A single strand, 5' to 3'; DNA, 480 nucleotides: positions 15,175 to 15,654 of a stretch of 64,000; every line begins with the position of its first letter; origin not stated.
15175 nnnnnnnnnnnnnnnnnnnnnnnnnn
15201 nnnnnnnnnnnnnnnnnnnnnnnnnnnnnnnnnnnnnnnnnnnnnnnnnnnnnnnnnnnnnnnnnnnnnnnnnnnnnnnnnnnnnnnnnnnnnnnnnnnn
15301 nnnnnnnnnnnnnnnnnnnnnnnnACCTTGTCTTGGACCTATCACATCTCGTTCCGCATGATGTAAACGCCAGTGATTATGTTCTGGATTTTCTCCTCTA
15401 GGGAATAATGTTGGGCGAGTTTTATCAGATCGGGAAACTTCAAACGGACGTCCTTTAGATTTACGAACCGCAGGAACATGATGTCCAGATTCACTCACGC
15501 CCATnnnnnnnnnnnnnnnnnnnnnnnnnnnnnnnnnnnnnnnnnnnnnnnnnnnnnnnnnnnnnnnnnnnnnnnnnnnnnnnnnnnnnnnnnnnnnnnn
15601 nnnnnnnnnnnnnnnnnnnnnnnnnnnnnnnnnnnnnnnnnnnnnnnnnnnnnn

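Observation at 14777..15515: Orphan toxin tip 3 carries a GHH-type HNH-nuclease signature; immunity gene is translationally coupled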

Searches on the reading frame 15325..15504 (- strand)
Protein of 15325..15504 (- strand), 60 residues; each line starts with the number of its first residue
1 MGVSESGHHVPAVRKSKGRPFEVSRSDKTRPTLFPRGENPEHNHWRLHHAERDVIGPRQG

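Call 66: predict_structure(alignment_id=A4)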
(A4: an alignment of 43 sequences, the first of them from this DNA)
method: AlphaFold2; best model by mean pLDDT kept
length: 60 residues; sequences in the alignment: 43
mean_pLDDT: 81.4   pTM: 0.60
mean pLDDT of the five models: 81.4, 80.2, 79.8, 79.3, 70.7
residues with pLDDT >= 90: 0; 70-90: 53; 50-70: 6; < 50: 1
segments of 3 or more residues with pLDDT < 50: none
pLDDT, mean of each block of 10 residues (from residue 1): 72 86 83 86 87 74
secondary structure, 60 per line:
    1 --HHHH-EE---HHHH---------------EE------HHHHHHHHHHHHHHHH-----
elements in order: H3-6 H13-16 H40-55

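Call 82: search_solved_structures(query=A4, max_evalue=10, show_alignments=3)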
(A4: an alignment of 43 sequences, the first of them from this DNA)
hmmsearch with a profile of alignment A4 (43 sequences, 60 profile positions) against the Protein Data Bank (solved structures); distinct sequences matched with E-value up to 10: 3.
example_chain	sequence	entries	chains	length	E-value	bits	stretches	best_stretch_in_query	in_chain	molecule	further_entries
8ows_C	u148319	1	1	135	1.1e-22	82.7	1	1-60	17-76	Type IV secretion protein Rhs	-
9gyt_1g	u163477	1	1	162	0.89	12.5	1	8-32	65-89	bL35m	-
9evs_1g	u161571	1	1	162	0.91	12.4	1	8-32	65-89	bL35m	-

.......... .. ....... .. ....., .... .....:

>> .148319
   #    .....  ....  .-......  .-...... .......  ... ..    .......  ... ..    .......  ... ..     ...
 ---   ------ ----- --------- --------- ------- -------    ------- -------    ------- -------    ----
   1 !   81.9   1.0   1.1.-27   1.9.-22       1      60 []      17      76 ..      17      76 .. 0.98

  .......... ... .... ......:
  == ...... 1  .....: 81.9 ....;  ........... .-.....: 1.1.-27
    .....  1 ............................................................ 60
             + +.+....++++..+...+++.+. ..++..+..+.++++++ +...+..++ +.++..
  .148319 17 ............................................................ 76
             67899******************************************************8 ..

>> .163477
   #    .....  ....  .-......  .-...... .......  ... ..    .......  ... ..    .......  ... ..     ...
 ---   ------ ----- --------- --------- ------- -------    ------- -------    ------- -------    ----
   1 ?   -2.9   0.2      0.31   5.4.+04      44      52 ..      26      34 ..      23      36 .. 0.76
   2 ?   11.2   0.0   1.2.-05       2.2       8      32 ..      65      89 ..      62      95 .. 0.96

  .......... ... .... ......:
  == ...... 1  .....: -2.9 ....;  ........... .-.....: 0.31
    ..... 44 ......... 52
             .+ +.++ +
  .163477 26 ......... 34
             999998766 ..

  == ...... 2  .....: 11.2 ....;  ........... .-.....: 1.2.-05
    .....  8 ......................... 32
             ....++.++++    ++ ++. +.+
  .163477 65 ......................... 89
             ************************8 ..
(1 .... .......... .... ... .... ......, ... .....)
